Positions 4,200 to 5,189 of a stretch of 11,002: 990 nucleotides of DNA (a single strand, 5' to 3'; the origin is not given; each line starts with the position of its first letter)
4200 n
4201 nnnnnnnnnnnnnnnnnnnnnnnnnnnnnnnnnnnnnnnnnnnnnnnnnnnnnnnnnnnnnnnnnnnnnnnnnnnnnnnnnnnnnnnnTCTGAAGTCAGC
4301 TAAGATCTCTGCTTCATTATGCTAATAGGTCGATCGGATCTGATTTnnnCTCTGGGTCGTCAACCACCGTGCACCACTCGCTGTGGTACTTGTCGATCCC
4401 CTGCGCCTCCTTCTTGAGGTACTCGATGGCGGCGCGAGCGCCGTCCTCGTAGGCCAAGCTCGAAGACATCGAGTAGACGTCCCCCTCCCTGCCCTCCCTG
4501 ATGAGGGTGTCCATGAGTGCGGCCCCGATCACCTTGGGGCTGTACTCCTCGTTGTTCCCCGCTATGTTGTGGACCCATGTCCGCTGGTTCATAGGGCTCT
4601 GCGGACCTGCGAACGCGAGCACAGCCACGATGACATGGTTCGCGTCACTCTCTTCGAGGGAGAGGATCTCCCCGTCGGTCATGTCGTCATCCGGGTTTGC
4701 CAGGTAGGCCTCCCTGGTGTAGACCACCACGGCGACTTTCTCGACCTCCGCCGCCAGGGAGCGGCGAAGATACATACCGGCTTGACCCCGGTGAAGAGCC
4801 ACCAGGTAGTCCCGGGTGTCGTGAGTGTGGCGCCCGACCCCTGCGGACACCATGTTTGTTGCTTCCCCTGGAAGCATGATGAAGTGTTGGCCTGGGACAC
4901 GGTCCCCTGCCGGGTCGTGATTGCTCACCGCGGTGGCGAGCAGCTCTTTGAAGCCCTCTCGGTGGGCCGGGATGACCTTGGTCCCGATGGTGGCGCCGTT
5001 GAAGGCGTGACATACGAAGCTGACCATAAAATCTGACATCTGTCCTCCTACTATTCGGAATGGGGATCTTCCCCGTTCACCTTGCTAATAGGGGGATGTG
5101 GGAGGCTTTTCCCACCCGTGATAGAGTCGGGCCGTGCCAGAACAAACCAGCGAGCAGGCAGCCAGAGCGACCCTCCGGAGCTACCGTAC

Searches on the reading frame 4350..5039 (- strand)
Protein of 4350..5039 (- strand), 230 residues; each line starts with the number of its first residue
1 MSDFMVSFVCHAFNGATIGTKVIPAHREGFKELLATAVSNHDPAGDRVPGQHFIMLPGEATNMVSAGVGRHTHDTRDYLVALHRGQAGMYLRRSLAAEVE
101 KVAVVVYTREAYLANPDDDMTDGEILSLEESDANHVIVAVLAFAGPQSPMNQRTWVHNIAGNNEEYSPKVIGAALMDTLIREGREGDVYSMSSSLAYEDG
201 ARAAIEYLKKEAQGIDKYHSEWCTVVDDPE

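Call 4: search_protein_families(library=pfam, proteins=[window:4350-5039:-], max_evalue=1)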
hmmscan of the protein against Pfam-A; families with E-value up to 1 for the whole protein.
window:4350-5039:- (230 aa): 0 families

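Call 5: search_protein_families(library=phrogs, proteins=[window:4350-5039:-], max_evalue=0.1)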
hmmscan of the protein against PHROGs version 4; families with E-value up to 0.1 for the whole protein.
window:4350-5039:- (230 aa): 0 families

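Call 6: search_solved_structures(query=window:4350-5039:-, max_evalue=10)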
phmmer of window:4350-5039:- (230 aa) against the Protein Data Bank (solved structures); distinct sequences matched with E-value up to 10: 1.
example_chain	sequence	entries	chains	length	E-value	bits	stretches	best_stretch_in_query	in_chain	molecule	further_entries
5mfb_A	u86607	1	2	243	2.7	11.1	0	124-181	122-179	YIII(Dq)4CqI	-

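Call 7: find_homologous_proteins(query=window:4350-5039:-, max_evalue=0.001)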
Query window:4350-5039:- (230 aa): 78 proteins with E <= 0.001 among 1603 candidates.
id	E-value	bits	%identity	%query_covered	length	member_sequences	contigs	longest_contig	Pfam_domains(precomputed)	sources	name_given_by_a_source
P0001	1.5e-147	507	100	98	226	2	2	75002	-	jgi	-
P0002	1.5e-46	177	47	91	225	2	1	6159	-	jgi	jgi:hypothetical protein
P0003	5.7e-44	169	55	70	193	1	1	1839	-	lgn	-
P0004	3.1e-42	163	52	72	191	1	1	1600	-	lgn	-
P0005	1.8e-41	161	53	70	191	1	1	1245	-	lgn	-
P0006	4.0e-41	159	42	97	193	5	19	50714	-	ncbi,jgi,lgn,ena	jgi:hypothetical protein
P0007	1.4e-40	158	52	69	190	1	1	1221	-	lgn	-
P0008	1.4e-40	158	52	69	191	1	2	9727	-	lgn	-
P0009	3.1e-40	156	50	71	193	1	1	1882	-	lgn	-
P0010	5.5e-40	156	53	71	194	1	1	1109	-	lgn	-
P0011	6.0e-40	156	41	97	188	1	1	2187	-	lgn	-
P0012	1.5e-39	154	41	97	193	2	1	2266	-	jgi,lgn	jgi:hypothetical protein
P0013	2.0e-39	154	52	68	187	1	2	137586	-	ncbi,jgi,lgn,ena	-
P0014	2.6e-39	153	50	72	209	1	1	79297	-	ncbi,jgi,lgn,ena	ncbi:MAG: hypothetical protein ABIB04_03890 [Patescibacteria group bacterium]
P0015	2.9e-39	153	52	69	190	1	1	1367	-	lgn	-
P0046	2.2e-34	137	45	72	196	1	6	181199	-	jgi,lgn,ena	-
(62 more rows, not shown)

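Call 12: search_solved_structures(query=A1, max_evalue=10, show_alignments=2)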
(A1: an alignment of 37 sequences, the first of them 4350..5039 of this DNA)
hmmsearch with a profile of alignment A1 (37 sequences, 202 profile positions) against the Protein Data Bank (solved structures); distinct sequences matched with E-value up to 10: 1.
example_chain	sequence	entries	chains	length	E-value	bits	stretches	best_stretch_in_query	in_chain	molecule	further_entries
9u7q_A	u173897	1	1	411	0.47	13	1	118-171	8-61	chitinase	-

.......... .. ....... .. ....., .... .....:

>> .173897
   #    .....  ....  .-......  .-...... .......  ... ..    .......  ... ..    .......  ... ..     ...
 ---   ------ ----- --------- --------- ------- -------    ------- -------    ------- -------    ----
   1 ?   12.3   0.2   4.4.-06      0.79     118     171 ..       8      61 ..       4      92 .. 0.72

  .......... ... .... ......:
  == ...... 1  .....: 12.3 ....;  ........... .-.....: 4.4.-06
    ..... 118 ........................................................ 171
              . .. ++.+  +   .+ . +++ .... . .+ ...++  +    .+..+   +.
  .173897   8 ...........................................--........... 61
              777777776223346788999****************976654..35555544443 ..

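Call 14: find_encoding_contigs(protein=P0001, flank=10000, max_places=4)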
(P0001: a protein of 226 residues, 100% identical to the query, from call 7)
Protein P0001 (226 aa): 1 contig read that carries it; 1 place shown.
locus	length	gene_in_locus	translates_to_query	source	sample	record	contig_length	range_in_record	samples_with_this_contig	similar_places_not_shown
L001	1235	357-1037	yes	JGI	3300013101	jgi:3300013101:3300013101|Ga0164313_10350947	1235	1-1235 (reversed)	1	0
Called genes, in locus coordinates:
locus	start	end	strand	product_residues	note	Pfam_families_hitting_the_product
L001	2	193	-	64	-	?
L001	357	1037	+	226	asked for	-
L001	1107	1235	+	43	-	?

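Call 15: find_encoding_contigs(protein=P0006, flank=6000, max_places=6)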
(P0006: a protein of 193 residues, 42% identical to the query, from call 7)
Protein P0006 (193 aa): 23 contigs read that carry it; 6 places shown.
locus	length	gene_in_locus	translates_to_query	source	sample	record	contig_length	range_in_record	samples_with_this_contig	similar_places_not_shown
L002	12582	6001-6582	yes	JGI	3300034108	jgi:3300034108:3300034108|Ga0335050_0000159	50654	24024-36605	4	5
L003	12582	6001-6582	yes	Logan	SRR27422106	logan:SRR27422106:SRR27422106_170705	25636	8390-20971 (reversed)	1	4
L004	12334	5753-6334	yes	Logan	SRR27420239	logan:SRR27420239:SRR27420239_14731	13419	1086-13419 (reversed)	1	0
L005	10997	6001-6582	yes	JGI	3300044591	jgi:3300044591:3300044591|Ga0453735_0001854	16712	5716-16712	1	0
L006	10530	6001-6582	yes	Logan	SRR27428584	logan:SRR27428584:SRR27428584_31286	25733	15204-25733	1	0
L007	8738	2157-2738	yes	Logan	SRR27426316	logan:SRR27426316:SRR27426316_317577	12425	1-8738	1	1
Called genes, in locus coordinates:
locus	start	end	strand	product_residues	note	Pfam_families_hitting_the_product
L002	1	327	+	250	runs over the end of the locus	PF00899:ThiF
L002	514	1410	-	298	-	PF12895:ANAPC3 (faint), PF00515:TPR_1 (faint), PF07719:TPR_2 (faint)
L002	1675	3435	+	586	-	PF03485:Arg_tRNA_synt_N, PF00750:tRNA-synt_1d, PF05746:DALR_1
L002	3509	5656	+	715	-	PF13424:TPR_12 (faint), PF07719:TPR_2 (faint), PF13428:TPR_14 (faint), PF17874:TPR_MalT (weak)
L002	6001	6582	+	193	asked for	-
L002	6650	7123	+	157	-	-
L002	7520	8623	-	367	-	PF00092:VWA (weak)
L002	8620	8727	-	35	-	-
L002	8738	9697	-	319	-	PF00092:VWA (weak)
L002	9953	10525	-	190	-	-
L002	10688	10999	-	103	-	PF06127:Mpo1-like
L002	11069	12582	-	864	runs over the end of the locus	PF00732:GMC_oxred_N, PF00890:FAD_binding_2 (faint), PF01266:DAO (faint), PF05199:GMC_oxred_C, PF24096:DUF7379 (weak)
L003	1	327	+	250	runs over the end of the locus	PF00899:ThiF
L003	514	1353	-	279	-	PF12895:ANAPC3 (faint), PF00515:TPR_1 (faint), PF07719:TPR_2 (faint)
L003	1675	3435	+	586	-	PF03485:Arg_tRNA_synt_N, PF00750:tRNA-synt_1d, PF05746:DALR_1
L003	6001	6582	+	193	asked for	-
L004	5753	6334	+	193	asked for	-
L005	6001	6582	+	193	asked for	-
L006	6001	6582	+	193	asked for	-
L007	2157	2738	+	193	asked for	-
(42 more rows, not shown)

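Call 16: predict_structure(alignment_id=A1)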
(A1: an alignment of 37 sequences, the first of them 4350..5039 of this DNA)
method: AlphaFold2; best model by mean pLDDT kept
length: 230 residues; sequences in the alignment: 37
mean_pLDDT: 91.8   pTM: 0.84
mean pLDDT of the five models: 91.8, 91.4, 90.7, 90.4, 90.4
residues with pLDDT >= 90: 171; 70-90: 51; 50-70: 8; < 50: 0
segments of 3 or more residues with pLDDT < 50: none
pLDDT, mean of each block of 10 residues (from residue 1): 93 97 98 98 96 98 98 98 94 98 98 81 93 97 96 92 82 79 80 71 87 96 93
secondary structure, 60 per line:
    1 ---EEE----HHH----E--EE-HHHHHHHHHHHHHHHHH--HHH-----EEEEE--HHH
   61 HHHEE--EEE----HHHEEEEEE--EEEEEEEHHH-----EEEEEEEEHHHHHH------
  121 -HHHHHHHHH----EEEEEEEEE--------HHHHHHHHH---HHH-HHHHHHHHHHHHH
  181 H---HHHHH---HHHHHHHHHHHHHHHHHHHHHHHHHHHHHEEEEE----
elements in order: E4-6 H24-40 E51-55 H58-63 E68-70 E78-83 E86-92 E101-108 H109-114 H122-130 E135-143 H152-160 H168-181 H185-189 H193-221 E222-226

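Call 17: find_encoding_contigs(protein=P0002, flank=6000, max_places=3)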
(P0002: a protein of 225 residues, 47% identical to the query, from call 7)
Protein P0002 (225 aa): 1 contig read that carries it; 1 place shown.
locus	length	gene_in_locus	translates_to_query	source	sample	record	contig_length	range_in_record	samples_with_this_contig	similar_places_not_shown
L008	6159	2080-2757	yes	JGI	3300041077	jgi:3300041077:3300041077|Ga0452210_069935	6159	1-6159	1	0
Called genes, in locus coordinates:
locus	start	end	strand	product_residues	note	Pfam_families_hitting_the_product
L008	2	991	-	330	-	?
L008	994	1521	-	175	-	-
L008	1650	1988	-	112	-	-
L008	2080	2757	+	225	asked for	-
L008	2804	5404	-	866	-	-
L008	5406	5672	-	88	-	-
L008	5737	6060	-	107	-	-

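Call 20: search_protein_representatives(protein=window:4350-5039:-)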
Query: 230 residues. Proteins with E-value up to 0.001 (for the whole library): 395; up to 1e-10: 307; up to 1e-30: 24. The best 150 are listed.
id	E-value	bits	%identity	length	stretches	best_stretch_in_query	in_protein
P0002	4.9e-47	177.0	48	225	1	17-227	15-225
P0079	8.3e-40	153.4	52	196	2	9-168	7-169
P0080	2.1e-38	148.8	51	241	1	4-166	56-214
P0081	2.3e-38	148.7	43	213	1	6-227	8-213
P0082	1.4e-36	142.9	47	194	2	5-169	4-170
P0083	3.9e-36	141.4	47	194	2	9-169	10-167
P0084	3.2e-35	138.4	49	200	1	3-166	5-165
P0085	5.3e-35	137.7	51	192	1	8-165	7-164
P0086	1.0e-34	136.7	48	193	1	8-165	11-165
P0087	2.0e-34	135.8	47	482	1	6-165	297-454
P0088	2.2e-34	135.7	40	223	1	4-227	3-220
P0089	5.6e-34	134.3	41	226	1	6-227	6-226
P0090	5.7e-34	134.3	46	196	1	4-166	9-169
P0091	1.1e-33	133.3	49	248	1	8-166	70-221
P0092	1.9e-33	132.6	41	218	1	11-227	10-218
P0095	1.7e-32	129.4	46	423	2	4-165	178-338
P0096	2.3e-32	129.1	45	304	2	5-97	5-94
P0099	1.2e-31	126.7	46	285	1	4-168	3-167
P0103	1.5e-30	123.1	43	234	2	1-171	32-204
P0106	2.5e-30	122.4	47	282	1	4-166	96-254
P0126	2.7e-27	112.5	43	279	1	4-169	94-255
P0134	6.3e-27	111.3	46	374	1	8-165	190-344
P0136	8.6e-27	110.8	41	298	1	4-229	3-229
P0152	9.3e-26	107.4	44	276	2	5-165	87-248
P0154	1.2e-25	107.1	41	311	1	6-165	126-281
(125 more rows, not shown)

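Call 22: search_protein_families(library=pfam, proteins=[P0087, P0095, P0134, P0154, P0106, P0096, P0126, P0152, P0099, P0136], max_evalue=0.01)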
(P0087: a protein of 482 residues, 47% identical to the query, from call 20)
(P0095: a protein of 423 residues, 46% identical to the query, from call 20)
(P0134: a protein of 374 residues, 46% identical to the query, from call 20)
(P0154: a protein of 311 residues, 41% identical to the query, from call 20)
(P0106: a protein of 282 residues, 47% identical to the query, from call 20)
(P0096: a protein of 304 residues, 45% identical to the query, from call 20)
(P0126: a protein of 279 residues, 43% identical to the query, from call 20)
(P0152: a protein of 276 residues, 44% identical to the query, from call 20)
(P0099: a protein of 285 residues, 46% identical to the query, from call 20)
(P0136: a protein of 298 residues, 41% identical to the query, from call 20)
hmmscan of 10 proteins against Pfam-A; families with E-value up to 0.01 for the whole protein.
P0087 (482 aa): 0 families

P0095 (423 aa): 0 families

P0134 (374 aa): 9 families
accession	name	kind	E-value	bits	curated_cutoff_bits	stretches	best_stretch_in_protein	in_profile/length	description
PF13671.12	AAA_33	-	3.7e-23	82.8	27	1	17-147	1-135/143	AAA domain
PF06414.18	Zeta_toxin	-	8.1e-10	38.9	22.3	1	9-155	10-173/199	Zeta toxin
PF01583.26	APS_kinase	-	0.00065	20.2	21.1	1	15-129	2-118/152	Adenylylsulphate kinase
PF13191.12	AAA_16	-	0.00078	20.4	32.6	1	10-82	19-89/167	AAA ATPase domain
PF01591.24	6PF2K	-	0.00096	19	27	0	68-120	85-131/223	6-phosphofructo-2-kinase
PF20703.3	nSTAND1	-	0.0048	17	27.1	1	10-119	30-122/379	Novel STAND NTPase 1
PF00448.28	SRP54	-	0.0087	16.2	22.7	0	15-39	1-25/196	SRP54-type protein, GTPase domain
PF13555.12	AAA_29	-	0.009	16.2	27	0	17-31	24-38/61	P-loop containing region of AAA domain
PF13238.12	AAA_18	-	0.0094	16.8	29.4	0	21-133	4-112/128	AAA domain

P0154 (311 aa): 0 families

P0106 (282 aa): 0 families

P0096 (304 aa): 0 families

P0126 (279 aa): 0 families

P0152 (276 aa): 0 families

P0099 (285 aa): 0 families

P0136 (298 aa): 0 families

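Call 30: fold_search(model_id=the predicted structure, library=pdb)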
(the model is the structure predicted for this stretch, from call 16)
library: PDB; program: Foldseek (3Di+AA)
matches with E <= 10: 156; with E <= 0.001: 1
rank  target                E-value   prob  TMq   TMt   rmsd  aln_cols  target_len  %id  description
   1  2pd0_A                9.6e-04  1.00  0.39  0.43  11.9       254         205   13  Protein cgd2_2020 from Cryptosporidium parvum (released 2007-04-17)
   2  2pd0_D                1.7e-03  0.99  0.37  0.41  12.2       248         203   13  Protein cgd2_2020 from Cryptosporidium parvum (released 2007-04-17)
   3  9a5g_A                1.7e-01  0.09  0.14  0.17  21.1       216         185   15  Integrative model of RRF-YTWF by crosslinking MS and deep learning (released 2024-09-18)
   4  6eri_Az               2.7e-01  0.08  0.14  0.16  19.8       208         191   12  Structure of the chloroplast ribosome with chl-RRF and hibernation-promoting factor (released 2018-04-18)
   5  1bdx_A                3.3e-01  0.06  0.09  0.11  13.2       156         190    9  E. COLI DNA HELICASE RUVA WITH BOUND DNA HOLLIDAY JUNCTION, ALPHA CARBONS AND PHOSPHATE ATOMS ONLY (released 1999-11-24)
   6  6vud_B                3.5e-01  0.08  0.16  0.18  19.7       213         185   12  Crystal structure of a ribosome recycling factor from Ehrlichia chaffeensis (released 2020-03-18)
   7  1cuk                  3.7e-01  0.05  0.10  0.11  14.1       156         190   10  ESCHERICHIA COLI RUVA PROTEIN AT PH 4.9 AND ROOM TEMPERATURE (released 1997-10-22)
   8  9efm_E                4.5e-01  0.05  0.13  0.11  15.9       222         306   11  Cryo-EM structure of COP9 signalosome precatalytic state with neddylated cullin-1 (released 2025-12-03)
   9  5ja8_A                6.8e-01  0.13  0.20  0.36  12.6       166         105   10  Crystal structure of the HigB2 toxin in complex with Nb2 (released 2017-04-05)
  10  1d8l_A                8.2e-01  0.04  0.10  0.14  12.8       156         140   10  E. COLI HOLLIDAY JUNCTION BINDING PROTEIN RUVA NH2 REGION LACKING DOMAIN III (released 2000-05-03)
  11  2h5x_D                8.2e-01  0.03  0.10  0.12  16.0       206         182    8  RuvA from Mycobacterium tuberculosis (released 2006-08-15)
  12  1p4d_B                8.2e-01  0.01  0.09  0.08  23.5       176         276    9  F factor TraI Relaxase Domain (released 2003-10-14)
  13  9wqy                  8.8e-01  0.03  0.11  0.09  17.5       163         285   10  aminoacyl-tRNA-dependent peptide synthase, Sba18, complexed with streptothrisamine (released 2026-04-01)
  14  5owo_C                9.3e-01  0.04  0.11  0.15  12.5       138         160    9  Human cytoplasmic Dynein N-Terminus dimerization domain at 1.8 Angstrom resolution (released 2018-07-11)
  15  2eej_MODEL_1_A        9.3e-01  0.03  0.11  0.19  15.6       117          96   12  Solution Structure of Fourth PDZ domain of PDZ Domain Containing Protein 1 (released 2008-02-26)
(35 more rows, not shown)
